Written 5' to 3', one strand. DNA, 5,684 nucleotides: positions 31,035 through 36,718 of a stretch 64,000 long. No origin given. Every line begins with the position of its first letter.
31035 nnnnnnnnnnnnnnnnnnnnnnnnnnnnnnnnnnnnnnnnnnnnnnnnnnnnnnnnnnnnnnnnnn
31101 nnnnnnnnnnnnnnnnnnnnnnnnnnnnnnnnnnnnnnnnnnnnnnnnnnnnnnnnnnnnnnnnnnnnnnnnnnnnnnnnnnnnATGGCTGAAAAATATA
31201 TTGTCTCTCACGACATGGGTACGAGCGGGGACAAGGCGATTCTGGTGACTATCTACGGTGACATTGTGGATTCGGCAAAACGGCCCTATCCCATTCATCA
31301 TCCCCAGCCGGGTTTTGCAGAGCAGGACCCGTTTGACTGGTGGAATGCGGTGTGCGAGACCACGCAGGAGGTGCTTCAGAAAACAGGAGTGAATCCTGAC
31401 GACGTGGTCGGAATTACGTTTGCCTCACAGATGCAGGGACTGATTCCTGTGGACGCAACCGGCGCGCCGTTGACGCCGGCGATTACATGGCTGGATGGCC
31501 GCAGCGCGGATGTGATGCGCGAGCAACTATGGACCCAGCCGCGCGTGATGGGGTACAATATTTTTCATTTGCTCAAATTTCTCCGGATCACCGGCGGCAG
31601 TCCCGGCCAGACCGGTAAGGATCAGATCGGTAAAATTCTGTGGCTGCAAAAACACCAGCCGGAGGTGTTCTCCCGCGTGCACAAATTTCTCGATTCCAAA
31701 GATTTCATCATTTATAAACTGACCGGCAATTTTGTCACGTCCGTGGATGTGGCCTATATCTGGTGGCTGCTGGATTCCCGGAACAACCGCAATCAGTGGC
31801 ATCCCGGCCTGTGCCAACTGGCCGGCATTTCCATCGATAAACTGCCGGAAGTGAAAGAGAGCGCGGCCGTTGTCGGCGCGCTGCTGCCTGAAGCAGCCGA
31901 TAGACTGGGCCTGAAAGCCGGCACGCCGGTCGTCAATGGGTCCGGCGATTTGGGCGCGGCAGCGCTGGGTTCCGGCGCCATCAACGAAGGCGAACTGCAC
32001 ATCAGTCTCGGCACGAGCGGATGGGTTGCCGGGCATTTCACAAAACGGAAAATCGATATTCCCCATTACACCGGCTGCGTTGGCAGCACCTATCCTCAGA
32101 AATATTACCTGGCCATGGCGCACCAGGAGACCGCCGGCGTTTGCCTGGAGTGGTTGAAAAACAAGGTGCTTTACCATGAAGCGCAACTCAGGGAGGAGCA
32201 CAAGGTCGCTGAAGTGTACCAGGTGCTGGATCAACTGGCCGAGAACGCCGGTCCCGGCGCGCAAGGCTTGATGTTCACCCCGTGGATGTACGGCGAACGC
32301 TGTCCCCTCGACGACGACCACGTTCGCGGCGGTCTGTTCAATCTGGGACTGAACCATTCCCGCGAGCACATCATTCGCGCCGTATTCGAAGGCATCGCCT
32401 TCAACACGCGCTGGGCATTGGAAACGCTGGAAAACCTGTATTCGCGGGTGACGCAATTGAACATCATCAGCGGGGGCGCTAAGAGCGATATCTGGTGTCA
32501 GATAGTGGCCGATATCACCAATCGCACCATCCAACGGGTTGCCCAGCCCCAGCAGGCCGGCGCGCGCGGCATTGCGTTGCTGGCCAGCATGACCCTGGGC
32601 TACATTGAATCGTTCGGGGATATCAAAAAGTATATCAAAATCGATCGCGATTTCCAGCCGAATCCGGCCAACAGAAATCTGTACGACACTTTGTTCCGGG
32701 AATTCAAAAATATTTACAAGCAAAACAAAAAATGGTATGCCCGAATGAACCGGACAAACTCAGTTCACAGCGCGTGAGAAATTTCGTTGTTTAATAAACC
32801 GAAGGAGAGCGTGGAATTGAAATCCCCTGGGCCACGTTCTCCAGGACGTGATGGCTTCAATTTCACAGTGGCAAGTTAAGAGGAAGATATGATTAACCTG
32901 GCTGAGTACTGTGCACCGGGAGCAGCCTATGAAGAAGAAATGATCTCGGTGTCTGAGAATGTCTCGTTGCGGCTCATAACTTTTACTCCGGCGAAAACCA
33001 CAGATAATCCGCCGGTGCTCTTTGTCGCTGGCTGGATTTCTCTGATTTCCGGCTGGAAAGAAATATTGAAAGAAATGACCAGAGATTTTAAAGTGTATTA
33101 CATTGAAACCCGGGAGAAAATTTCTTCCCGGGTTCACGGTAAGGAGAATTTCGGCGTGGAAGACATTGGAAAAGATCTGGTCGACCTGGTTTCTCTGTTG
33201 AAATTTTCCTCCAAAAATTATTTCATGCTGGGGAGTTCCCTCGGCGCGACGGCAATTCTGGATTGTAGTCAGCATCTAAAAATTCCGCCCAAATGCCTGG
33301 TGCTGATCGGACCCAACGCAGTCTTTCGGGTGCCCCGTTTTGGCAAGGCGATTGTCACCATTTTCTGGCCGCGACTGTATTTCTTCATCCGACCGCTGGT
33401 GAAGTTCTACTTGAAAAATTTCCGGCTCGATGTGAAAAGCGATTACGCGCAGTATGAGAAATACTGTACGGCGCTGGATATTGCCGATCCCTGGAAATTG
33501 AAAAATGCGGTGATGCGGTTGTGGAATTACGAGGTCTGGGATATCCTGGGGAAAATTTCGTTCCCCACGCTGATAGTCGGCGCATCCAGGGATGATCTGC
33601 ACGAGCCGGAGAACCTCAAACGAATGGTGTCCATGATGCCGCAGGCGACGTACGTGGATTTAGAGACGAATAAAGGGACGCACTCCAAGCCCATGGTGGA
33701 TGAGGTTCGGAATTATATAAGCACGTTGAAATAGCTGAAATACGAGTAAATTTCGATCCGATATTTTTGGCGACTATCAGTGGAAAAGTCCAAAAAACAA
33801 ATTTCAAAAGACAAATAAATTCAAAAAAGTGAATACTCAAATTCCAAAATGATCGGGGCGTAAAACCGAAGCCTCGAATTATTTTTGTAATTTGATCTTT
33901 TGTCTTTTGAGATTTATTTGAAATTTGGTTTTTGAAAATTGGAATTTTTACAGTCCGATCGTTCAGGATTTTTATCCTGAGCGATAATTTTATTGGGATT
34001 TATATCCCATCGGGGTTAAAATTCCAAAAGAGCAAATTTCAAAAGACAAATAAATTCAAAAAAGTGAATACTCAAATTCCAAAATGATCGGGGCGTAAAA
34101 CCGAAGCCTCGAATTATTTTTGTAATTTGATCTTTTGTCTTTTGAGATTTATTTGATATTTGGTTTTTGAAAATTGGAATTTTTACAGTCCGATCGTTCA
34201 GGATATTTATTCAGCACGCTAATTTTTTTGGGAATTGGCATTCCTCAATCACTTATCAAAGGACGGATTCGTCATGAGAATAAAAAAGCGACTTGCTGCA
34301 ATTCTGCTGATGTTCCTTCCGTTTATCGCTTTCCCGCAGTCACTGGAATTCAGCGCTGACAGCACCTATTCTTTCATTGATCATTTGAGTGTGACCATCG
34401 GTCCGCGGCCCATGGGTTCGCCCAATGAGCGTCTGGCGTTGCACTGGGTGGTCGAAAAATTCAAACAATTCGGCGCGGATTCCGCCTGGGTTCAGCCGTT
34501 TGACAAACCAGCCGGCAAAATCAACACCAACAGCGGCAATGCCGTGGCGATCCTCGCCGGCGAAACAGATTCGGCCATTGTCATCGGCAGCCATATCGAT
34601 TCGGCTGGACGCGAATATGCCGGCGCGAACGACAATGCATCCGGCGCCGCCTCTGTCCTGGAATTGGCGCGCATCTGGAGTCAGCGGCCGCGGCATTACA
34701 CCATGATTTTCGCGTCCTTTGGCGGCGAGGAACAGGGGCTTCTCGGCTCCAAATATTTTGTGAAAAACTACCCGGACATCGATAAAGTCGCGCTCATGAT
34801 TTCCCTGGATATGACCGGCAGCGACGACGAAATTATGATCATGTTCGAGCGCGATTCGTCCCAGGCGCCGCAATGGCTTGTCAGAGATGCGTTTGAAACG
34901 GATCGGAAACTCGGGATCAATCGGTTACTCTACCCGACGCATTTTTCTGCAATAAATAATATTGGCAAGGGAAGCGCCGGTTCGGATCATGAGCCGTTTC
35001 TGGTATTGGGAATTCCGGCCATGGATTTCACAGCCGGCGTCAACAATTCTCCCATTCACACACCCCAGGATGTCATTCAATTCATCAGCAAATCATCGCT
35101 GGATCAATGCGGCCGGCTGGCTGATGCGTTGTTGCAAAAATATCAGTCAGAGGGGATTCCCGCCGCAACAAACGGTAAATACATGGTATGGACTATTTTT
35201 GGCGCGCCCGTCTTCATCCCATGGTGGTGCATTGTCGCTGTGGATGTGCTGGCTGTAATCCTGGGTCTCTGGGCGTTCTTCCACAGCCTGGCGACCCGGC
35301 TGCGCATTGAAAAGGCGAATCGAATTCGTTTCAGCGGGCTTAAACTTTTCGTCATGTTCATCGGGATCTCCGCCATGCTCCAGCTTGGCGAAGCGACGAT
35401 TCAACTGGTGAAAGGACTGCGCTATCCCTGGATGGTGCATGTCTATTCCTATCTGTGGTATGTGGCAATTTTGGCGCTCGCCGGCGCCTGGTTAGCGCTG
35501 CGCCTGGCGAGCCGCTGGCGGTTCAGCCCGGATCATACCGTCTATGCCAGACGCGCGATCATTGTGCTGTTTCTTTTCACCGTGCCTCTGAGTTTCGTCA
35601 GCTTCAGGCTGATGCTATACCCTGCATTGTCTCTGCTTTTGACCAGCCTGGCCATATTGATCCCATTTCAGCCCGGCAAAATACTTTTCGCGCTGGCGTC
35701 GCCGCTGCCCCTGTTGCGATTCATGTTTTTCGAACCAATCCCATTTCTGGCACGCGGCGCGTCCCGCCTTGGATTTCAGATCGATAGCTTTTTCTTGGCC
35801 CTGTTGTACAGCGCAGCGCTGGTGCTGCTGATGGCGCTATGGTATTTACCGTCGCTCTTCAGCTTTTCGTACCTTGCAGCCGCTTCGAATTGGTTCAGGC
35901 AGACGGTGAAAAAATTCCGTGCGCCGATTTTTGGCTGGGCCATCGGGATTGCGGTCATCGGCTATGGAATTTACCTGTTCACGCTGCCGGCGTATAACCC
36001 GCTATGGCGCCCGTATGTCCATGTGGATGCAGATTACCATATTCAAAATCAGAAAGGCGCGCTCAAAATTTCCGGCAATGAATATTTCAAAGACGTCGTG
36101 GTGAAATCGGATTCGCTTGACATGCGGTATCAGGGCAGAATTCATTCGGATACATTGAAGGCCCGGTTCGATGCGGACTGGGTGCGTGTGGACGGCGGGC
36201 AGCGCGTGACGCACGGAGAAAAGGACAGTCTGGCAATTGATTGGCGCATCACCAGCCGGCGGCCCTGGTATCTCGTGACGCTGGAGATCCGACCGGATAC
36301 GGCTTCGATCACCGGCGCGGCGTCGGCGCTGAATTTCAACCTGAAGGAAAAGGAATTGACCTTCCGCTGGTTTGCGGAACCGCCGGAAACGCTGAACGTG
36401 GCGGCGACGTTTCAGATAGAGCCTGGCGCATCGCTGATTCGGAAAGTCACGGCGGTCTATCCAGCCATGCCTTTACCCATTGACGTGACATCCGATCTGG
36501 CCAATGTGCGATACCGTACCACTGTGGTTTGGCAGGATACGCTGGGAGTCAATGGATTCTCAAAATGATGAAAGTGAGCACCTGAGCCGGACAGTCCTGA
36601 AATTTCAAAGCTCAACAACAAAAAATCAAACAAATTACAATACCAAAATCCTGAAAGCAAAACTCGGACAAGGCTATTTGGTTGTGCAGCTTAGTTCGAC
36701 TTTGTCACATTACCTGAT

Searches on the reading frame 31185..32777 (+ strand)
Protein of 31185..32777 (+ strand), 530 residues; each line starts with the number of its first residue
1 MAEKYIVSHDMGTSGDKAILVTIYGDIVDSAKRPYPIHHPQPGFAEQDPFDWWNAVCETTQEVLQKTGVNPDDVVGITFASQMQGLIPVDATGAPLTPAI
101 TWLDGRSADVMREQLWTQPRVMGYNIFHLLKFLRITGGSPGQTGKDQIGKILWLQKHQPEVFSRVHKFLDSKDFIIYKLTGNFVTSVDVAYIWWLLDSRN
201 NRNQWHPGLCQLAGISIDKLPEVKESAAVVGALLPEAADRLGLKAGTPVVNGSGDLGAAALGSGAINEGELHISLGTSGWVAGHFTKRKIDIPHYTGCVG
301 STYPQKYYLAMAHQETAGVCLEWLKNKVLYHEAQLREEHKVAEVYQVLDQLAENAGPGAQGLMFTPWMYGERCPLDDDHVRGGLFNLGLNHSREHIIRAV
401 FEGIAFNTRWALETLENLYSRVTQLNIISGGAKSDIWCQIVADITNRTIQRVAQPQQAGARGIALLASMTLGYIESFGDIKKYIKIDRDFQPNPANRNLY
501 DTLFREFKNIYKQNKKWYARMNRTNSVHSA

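Call 33: search_protein_families(library=pfam, proteins=[window:31185-32777:+], max_evalue=0.001)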
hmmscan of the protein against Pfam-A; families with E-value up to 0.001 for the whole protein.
window:31185-32777:+ (530 aa): 2 families
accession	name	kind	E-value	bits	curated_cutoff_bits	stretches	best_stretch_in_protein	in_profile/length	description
PF00370.27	FGGY_N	-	2.5e-52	178.4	28.8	1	5-262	1-245/245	FGGY family of carbohydrate kinases, N-terminal domain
PF02782.22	FGGY_C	-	1.9e-31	109.8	27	1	273-470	3-197/198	FGGY family of carbohydrate kinases, C-terminal domain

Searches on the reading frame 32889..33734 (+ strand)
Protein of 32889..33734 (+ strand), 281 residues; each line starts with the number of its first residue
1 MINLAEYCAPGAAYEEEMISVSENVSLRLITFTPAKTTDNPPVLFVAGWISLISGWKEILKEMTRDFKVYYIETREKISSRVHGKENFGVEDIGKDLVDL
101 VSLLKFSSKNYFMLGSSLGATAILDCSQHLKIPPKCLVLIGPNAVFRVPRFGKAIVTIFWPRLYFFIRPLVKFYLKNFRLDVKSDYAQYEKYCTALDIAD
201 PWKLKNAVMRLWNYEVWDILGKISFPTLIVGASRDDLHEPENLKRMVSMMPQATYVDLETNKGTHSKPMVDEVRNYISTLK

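Call 72: search_protein_families(library=pfam, proteins=[window:32889-33734:+], max_evalue=0.001)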
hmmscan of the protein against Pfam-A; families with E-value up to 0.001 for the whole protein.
window:32889-33734:+ (281 aa): 1 family
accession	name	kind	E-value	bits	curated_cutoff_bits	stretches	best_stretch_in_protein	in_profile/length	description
PF12146.15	Hydrolase_4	-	2.7e-05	24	27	1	90-252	55-219/239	Serine aminopeptidase, S33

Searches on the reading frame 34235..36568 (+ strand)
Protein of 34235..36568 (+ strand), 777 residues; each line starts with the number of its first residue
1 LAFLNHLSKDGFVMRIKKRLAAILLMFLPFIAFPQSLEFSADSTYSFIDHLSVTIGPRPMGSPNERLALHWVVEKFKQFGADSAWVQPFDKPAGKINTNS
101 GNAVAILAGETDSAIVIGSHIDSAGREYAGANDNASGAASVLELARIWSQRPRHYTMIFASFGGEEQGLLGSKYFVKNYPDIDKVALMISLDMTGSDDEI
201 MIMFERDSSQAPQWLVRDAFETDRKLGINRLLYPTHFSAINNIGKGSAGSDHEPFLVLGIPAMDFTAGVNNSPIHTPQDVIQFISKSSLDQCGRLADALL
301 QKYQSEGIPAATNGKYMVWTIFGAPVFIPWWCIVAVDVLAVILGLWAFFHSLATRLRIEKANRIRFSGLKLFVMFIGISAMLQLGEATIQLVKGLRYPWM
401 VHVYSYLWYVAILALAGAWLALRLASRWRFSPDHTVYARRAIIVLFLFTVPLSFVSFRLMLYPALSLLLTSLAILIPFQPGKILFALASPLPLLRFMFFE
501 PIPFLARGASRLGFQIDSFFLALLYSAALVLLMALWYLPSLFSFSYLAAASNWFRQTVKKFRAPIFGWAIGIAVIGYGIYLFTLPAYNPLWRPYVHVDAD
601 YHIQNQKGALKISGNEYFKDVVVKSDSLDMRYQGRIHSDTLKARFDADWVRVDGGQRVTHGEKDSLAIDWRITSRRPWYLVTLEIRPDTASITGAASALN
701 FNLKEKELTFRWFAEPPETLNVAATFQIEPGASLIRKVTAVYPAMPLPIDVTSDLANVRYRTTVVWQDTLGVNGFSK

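Call 33: search_protein_families(library=pfam, proteins=[window:34235-36568:+], max_evalue=0.001)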
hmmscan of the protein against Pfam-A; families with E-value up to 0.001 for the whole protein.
window:34235-36568:+ (777 aa): 1 family
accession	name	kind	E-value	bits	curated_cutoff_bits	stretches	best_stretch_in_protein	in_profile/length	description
PF04389.22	Peptidase_M28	-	4.3e-38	131.4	21.3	1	102-296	1-189/193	Peptidase family M28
